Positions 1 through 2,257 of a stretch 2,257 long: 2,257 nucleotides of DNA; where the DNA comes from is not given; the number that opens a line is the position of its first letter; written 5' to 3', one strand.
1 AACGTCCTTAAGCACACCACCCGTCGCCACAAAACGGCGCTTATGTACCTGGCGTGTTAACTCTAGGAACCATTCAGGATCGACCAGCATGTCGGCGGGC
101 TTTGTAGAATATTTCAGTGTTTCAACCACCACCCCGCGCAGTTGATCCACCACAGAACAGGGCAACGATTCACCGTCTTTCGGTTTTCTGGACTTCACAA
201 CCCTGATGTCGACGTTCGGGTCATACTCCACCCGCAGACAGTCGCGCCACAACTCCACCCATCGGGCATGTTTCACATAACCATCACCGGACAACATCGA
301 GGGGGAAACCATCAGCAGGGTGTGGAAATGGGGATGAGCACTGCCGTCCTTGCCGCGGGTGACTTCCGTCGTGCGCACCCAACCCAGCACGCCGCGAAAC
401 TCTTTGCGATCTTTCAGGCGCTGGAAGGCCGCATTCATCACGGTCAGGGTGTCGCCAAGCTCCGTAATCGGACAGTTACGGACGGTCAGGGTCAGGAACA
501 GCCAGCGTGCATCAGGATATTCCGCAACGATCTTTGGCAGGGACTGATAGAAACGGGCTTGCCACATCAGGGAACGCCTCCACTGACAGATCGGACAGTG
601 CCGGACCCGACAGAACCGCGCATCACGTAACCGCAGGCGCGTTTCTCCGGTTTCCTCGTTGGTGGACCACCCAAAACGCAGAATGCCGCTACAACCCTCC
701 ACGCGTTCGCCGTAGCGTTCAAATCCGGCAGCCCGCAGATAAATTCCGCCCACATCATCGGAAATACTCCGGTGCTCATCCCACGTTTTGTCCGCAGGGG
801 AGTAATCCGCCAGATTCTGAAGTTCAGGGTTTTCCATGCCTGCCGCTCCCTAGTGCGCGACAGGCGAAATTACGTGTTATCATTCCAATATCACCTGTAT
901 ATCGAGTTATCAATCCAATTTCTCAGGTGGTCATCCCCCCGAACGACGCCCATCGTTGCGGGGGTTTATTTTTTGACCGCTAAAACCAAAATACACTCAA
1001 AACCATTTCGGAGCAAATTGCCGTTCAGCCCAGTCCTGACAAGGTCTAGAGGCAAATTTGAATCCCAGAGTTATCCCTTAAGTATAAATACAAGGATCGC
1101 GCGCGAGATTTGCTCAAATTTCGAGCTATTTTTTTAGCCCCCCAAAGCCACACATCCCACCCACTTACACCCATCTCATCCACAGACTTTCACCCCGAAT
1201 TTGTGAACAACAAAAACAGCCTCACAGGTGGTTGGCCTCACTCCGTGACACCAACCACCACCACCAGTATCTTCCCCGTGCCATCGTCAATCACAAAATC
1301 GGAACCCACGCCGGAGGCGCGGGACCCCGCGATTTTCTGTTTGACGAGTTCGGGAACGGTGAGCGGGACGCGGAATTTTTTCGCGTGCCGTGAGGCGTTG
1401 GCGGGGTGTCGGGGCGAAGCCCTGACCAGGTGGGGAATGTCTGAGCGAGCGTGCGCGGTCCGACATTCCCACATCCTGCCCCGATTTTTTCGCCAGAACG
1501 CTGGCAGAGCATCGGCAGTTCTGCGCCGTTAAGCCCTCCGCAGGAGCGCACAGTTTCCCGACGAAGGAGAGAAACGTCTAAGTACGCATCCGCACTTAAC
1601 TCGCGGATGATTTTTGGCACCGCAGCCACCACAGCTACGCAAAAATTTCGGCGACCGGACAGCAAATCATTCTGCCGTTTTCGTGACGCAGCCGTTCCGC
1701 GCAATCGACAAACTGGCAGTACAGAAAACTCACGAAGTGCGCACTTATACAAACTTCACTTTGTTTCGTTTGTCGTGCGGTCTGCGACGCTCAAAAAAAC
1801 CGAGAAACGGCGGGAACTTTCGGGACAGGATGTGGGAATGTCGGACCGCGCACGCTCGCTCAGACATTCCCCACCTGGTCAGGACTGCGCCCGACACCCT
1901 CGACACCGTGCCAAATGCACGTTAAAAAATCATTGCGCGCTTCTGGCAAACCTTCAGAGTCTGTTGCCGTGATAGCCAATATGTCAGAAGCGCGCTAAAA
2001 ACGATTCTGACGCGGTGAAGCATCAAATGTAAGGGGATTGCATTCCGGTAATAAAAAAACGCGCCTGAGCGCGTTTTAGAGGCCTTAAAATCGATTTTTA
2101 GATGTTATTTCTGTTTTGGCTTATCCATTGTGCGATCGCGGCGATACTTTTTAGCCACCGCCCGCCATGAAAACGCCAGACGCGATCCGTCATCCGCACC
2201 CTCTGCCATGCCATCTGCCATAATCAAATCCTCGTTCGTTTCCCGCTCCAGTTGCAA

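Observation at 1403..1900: Perfect 58-bp inverted repeats enclosing a 347-bp non-coding spacer (about 500 bp unit) next to a rolling-circle rep gene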

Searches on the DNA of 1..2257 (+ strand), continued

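Call 67: get_annotated_region(hit=H203, flank=3000)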
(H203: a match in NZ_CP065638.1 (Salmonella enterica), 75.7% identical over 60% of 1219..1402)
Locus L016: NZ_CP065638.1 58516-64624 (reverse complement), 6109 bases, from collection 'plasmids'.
description: Salmonella enterica strain FDAARGOS_928 plasmid unnamed, complete sequence
organism: Salmonella enterica (NCBI taxid 28901)
taxonomy: Bacteria; Pseudomonadota; Gammaproteobacteria; Enterobacterales; Enterobacteriaceae; Salmonella; Salmonella enterica
host: -; source: -; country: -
typing (MOB-suite, as given by PLSDB): conjugative; replicon IncFIB,IncFII; relaxase MOBF; mating-pair formation MPF_F
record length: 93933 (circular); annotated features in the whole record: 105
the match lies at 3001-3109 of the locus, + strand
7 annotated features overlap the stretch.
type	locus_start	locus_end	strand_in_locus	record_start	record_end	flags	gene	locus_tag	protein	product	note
CDS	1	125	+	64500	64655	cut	-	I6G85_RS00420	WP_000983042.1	hypothetical protein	-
CDS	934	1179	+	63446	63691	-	-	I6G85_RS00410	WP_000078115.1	replication regulatory protein RepA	-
CDS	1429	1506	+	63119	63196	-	tap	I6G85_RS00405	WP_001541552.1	RepA leader peptide Tap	GO:0006276 - plasmid maintenance [Evidence IEA]; GO:0031556 - transcriptional attenuation by ribosome [Evidence IEA]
CDS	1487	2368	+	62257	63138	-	repA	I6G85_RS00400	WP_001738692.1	incFII family plasmid replication initiator RepA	GO:0006276 - plasmid maintenance [Evidence IEA]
CDS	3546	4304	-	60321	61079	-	-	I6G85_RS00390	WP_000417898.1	AraC family transcriptional regulator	GO:0006355 - regulation of DNA-templated transcription [Evidence IEA]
CDS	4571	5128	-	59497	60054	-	rck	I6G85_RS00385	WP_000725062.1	complement resistance protein Rck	-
CDS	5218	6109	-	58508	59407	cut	-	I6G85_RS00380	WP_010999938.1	YjiK family protein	-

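Call 68: get_annotated_region(hit=H168, flank=2500)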
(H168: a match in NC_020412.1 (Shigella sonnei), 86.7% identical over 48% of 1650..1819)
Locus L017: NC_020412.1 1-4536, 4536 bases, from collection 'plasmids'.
description: Shigella sonnei plasmid pDPT3, complete sequence
organism: Shigella sonnei (NCBI taxid 624)
taxonomy: Bacteria; Pseudomonadota; Gammaproteobacteria; Enterobacterales; Enterobacteriaceae; Shigella; Shigella sonnei
host: -; source: -; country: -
typing (MOB-suite, as given by PLSDB): mobilizable; replicon rep_cluster_2150; relaxase MOBQ
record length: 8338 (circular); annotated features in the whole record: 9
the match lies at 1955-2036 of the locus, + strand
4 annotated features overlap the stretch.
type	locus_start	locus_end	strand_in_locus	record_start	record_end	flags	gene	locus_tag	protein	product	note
CDS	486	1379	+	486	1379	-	-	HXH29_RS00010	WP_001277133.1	replication initiation protein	-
CDS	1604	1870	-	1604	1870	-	-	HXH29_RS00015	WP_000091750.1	hypothetical protein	-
CDS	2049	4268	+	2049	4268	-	mobQ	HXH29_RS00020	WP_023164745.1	MobQ family relaxase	-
CDS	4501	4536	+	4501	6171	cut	-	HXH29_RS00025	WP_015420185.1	colicin-like bacteriocin tRNase domain-containing protein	-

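Call 75: search_dna_similar(query=window:1485-1660:+, collection=plasmids, mode=distant, max_rows=30, rows=spread)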
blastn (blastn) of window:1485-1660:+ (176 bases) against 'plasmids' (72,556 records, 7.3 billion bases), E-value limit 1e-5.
Records with a match: 557; places in all: 601; records where one place covers at least 80% of the query: 37.
Best place of each record, by identity: >=99% 1; 95-99% 26; 90-95% 26; 80-90% 496; 60-80% 8.
By first word of the organism name: Escherichia 426; Salmonella 53; Shigella 37; Klebsiella 30; Citrobacter 4; Enterobacter 4; Morganella 1; bacterium 1; uncultured 1.
By predicted mobility (MOB-suite, as given by PLSDB): mobilizable 531; non-mobilizable 14; conjugative 12.
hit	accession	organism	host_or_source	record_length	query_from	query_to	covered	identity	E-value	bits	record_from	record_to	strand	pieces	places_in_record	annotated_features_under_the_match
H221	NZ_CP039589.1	Salmonella enterica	Homo sapiens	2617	1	176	100%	100.0%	1e-84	318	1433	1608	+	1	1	record has no annotation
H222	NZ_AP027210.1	Escherichia coli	Homo sapiens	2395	1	176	100%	93.8%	2e-69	269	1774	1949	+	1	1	none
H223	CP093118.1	Salmonella enterica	-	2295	1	135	77%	93.3%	7e-50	204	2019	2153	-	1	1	none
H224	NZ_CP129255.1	Escherichia coli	Homo sapiens,anal swab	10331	41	130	51%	89.0%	9e-23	113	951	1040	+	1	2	none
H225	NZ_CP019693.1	Shigella sonnei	Homo sapiens,feces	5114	41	130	51%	85.7%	2e-18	100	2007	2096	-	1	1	none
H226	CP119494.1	Salmonella enterica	comminuted chicken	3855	41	130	51%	85.7%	2e-18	100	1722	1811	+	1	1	none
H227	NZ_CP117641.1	Escherichia albertii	Grus grus,whole organism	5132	41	130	51%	83.3%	3e-17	96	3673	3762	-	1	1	none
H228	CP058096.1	Escherichia coli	culture,Pooled sheep faecal samples ...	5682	41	107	38%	95.5%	4e-21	108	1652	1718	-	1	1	none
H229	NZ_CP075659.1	Escherichia coli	Homo sapiens,stool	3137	45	107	36%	88.9%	2e-13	83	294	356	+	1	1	none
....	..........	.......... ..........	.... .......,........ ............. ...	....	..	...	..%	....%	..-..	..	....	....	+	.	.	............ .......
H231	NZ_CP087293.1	Escherichia coli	chicken,Tissue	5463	45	107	36%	88.9%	2e-13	83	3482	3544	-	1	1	none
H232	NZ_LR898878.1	Escherichia coli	Homo sapiens,rectal swab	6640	45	107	36%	88.9%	2e-13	83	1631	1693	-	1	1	none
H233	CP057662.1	Escherichia coli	culture,Pooled sheep faecal samples ...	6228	45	107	36%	88.9%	2e-13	83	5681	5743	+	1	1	none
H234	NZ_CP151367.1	Shigella sonnei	-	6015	45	107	36%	88.9%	2e-13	83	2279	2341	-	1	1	none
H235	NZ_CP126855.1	Enterobacter hormaechei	Homo sapiens,isolated bacterial ...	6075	45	107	36%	88.9%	2e-13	83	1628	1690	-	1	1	none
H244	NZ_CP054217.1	Escherichia coli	Homo sapiens,urine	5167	45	107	36%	87.3%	2e-12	79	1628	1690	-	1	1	none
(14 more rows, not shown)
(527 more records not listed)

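Call 76: search_dna_similar(query=window:1893-2060:+, collection=plasmids, mode=distant, max_rows=30, rows=spread)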
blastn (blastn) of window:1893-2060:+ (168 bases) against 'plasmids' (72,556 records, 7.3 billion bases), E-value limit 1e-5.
Records with a match: 7; places in all: 7; records where one place covers at least 80% of the query: 5.
Best place of each record, by identity: 90-95% 2; 80-90% 5.
By first word of the organism name: Escherichia 4; Salmonella 3.
By predicted mobility (MOB-suite, as given by PLSDB): mobilizable 5; non-mobilizable 2.
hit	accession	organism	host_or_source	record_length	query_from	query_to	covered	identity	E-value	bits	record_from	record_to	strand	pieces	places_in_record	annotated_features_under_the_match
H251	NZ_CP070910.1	Escherichia coli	Homo sapiens,Bacterial pure ...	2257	1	168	100%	87.5%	2e-50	205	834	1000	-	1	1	none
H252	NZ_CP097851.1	Salmonella enterica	animal,cloacal swab live chicken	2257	1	168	100%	87.5%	2e-50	205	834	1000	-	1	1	none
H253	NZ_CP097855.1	Salmonella enterica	animal,cloacal swab live chicken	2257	1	168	100%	87.5%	2e-50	205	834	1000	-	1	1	none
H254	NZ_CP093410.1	Salmonella enterica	Homo sapiens,stool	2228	1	168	100%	85.8%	4e-46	190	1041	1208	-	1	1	none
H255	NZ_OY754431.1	Escherichia coli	broiler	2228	1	168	100%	85.2%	2e-44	186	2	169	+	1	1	none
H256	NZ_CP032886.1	Escherichia coli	Homo sapiens,Culture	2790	1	54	32%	90.7%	3e-10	73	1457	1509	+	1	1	none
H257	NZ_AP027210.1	Escherichia coli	Homo sapiens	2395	1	54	32%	90.7%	3e-10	73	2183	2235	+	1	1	none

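Call 77: get_annotated_region(hit=H244, flank=2600)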
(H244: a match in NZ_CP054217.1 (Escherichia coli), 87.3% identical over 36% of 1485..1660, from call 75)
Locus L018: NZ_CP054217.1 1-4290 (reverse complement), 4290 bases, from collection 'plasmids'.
description: Escherichia coli strain EcPF40 plasmid p3, complete sequence
organism: Escherichia coli (NCBI taxid 562)
taxonomy: Bacteria; Pseudomonadota; Gammaproteobacteria; Enterobacterales; Enterobacteriaceae; Escherichia; Escherichia coli
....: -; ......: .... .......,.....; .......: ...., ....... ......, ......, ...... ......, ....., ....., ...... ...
typing (MOB-suite, as given by PLSDB): mobilizable; replicon Col156; relaxase MOBQ
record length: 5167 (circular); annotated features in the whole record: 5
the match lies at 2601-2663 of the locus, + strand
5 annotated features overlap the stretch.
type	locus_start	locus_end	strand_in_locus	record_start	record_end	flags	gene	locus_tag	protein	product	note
CDS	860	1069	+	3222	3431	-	-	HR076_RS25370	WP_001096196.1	hypothetical protein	-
CDS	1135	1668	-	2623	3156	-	-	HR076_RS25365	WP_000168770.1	hypothetical protein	-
CDS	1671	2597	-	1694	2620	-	-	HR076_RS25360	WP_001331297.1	MobA/MobL family protein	-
CDS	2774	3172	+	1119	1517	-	-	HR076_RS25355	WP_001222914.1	hypothetical protein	-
CDS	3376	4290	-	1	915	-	-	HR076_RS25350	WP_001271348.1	replication initiation protein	-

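Call 78: get_annotated_region(hit=H225, flank=2600)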
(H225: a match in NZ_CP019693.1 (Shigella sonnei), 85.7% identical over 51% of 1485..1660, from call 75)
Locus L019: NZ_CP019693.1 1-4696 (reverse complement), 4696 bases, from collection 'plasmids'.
description: Shigella sonnei strain 75/02 plasmid p75-02_5, complete sequence
organism: Shigella sonnei (NCBI taxid 624)
taxonomy: Bacteria; Pseudomonadota; Gammaproteobacteria; Enterobacterales; Enterobacteriaceae; Shigella; Shigella sonnei
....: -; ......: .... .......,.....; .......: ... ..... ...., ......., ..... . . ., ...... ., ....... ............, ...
typing (MOB-suite, as given by PLSDB): mobilizable; replicon Col156; relaxase MOBQ
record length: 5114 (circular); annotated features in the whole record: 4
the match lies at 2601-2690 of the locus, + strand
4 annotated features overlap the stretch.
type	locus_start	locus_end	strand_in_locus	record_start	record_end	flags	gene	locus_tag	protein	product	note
CDS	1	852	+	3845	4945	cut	-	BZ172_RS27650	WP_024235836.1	hypothetical protein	-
CDS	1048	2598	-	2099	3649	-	-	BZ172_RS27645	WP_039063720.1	MobA/MobL family protein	-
CDS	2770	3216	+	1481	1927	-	-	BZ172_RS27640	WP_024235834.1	conjugal transfer protein TraD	-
CDS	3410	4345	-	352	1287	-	-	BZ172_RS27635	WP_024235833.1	replication initiation protein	-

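Call 79: get_annotated_region(hit=H221, flank=2700)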
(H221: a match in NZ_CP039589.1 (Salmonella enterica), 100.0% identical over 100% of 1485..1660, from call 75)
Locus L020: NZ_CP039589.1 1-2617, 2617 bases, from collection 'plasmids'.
description: Salmonella enterica subsp. enterica serovar 1,4,[5],12:i:- strain PNCS014861 plasmid p11-0230.1, complete sequence
organism: Salmonella enterica (NCBI taxid 2583588)
taxonomy: Bacteria; Pseudomonadota; Gammaproteobacteria; Enterobacterales; Enterobacteriaceae; Salmonella; Salmonella enterica
host: -; source: Homo sapiens; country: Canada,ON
typing (MOB-suite, as given by PLSDB): mobilizable
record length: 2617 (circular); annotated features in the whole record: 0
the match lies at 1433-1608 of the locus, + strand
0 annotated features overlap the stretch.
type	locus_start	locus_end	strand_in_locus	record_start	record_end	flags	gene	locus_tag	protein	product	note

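Call 90: get_annotated_region(hit=H35, flank=500)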
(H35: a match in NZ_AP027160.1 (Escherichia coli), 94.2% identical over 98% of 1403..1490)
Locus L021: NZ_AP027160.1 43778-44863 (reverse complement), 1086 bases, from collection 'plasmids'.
description: Escherichia coli strain 2313 plasmid pO26_2313_1, complete sequence
organism: Escherichia coli (NCBI taxid 562)
taxonomy: Bacteria; Pseudomonadota; Gammaproteobacteria; Enterobacterales; Enterobacteriaceae; Escherichia; Escherichia coli
host: -; source: Homo sapiens; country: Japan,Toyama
typing (MOB-suite, as given by PLSDB): conjugative; replicon IncK2/Z; relaxase MOBP; mating-pair formation MPF_I
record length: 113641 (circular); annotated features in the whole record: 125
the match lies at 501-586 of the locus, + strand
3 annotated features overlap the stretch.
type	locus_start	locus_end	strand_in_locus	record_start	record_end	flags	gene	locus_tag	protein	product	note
CDS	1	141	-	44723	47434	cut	-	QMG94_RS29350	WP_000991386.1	relaxase/mobilization nuclease domain-containing protein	-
CDS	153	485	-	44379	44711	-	mobA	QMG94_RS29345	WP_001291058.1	plasmid mobilization protein MobA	GO:0006355 - regulation of DNA-templated transcription [Evidence IEA]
CDS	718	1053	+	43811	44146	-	-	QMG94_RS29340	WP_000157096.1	hypothetical protein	-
